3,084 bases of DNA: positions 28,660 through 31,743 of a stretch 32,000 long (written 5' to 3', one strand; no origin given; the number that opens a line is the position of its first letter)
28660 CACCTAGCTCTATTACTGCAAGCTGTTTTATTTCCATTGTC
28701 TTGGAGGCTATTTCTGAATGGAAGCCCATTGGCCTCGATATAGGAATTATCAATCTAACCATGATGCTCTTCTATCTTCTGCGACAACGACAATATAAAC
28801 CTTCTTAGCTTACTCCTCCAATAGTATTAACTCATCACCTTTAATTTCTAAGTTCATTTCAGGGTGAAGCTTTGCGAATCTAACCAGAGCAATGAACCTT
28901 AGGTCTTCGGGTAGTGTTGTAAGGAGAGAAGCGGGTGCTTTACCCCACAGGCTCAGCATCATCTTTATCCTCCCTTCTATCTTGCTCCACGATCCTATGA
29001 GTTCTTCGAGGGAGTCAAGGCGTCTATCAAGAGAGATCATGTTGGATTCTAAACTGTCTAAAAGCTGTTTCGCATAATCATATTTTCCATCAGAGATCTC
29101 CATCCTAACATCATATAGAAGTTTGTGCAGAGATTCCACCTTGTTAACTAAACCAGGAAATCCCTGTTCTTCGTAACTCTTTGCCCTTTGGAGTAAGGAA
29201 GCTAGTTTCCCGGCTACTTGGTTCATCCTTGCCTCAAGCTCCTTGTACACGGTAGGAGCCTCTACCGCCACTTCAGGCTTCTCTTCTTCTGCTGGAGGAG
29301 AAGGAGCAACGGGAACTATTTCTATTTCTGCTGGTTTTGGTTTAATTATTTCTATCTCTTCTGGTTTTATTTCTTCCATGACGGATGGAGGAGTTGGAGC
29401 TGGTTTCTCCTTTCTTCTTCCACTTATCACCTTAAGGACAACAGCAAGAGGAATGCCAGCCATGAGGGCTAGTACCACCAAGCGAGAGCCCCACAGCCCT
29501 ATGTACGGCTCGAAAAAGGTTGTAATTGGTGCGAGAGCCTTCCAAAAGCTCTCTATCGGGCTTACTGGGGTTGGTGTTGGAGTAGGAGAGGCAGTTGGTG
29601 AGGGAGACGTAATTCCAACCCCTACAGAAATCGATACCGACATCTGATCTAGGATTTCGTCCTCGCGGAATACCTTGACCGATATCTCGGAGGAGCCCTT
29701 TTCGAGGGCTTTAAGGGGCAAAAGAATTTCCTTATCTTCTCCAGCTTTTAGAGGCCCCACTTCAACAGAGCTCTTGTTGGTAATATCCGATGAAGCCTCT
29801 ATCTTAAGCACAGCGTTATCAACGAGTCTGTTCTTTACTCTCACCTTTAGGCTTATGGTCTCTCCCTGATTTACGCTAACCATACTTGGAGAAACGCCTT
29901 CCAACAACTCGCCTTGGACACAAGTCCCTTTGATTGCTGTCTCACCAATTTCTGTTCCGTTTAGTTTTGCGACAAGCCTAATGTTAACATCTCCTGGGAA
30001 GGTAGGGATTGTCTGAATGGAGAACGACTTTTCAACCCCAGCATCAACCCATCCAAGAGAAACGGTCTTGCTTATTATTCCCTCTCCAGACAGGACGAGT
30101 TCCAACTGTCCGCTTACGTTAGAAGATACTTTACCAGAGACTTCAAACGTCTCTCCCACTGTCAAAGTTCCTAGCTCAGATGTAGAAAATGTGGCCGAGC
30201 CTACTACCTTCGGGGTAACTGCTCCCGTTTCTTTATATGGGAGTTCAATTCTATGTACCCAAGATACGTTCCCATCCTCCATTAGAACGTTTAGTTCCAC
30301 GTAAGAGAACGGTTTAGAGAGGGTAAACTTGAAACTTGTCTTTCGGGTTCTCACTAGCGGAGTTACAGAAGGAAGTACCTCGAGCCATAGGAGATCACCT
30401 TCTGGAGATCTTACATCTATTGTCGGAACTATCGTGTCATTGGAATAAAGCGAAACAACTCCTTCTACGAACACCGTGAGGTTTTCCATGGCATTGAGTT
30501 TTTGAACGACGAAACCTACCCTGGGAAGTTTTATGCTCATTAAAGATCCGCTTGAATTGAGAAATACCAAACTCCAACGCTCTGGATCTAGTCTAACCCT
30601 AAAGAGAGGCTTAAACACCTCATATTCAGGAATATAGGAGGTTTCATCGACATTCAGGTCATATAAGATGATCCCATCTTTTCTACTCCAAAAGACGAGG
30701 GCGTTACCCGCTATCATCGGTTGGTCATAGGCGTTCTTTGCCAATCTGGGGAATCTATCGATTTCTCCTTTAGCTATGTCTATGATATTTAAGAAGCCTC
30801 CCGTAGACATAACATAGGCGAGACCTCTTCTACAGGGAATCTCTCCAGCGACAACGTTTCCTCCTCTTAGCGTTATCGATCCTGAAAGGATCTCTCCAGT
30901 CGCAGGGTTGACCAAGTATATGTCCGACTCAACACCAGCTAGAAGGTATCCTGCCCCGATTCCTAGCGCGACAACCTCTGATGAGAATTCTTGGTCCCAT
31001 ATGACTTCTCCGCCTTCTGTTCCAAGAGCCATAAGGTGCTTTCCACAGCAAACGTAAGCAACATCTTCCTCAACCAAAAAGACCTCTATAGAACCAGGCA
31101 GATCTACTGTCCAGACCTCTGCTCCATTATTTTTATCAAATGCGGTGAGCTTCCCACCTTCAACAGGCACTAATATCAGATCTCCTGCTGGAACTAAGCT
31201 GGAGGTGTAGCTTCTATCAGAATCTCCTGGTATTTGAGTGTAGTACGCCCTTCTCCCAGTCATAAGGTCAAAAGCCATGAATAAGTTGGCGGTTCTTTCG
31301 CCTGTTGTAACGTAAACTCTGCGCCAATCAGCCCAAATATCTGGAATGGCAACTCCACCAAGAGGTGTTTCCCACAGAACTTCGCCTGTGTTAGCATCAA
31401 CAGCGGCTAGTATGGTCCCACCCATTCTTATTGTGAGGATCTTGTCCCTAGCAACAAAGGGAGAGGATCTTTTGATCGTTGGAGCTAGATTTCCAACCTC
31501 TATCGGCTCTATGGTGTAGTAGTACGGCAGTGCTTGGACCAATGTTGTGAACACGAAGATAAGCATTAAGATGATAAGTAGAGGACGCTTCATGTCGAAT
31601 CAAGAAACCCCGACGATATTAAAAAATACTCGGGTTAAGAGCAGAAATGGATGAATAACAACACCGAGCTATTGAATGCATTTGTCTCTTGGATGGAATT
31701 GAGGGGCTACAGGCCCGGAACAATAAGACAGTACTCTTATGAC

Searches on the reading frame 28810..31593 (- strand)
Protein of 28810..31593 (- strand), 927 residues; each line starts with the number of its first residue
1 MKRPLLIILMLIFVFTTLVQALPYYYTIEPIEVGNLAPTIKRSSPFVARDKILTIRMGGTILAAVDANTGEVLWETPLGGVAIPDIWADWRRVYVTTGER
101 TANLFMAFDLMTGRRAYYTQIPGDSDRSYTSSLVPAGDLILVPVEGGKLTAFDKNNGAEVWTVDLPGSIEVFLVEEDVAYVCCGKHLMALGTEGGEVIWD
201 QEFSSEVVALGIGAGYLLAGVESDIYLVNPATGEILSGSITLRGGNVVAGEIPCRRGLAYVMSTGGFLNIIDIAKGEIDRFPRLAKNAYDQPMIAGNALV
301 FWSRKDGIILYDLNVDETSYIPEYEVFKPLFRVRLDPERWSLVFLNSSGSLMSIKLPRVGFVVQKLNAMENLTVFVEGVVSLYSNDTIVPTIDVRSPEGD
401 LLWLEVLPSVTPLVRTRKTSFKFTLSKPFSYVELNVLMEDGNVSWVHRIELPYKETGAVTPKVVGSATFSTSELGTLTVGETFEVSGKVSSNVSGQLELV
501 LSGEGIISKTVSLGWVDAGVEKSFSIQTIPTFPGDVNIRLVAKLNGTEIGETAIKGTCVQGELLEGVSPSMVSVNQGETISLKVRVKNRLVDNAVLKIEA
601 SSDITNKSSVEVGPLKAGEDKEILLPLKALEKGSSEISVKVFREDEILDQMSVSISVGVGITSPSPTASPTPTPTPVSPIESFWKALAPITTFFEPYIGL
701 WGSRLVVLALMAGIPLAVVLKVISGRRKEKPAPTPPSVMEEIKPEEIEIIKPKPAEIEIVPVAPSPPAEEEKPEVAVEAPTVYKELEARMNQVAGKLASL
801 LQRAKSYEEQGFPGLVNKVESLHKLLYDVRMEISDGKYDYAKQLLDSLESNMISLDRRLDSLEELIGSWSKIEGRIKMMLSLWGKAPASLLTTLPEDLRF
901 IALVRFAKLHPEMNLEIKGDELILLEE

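Call 9: search_protein_families(library=pfam, proteins=[window:28810-31593:-], max_evalue=0.001)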
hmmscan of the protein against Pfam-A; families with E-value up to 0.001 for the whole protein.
window:28810-31593:- (927 aa): 4 families
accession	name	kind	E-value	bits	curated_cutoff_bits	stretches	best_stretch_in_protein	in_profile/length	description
PF13360.13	PQQ_2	-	2.7e-17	63.6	27.6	2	147-208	3-66/233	Outer membrane protein assembly factor BamB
PF13570.13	Beta-prop_ACSF4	-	2.8e-08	34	133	1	59-308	28-283/329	Beta-alanine-activating enzyme, beta-propeller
PF25293.1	Beta-prop_EMC1_N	-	7.6e-06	26.2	34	0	91-206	32-151/219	EMC1 N-terminal beta-propeller domain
PF01011.28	PQQ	-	0.00021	20.6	26.7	0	130-168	540-579/595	Glucose/ethanol/alcohol dehydrogenase, beta-propeller domain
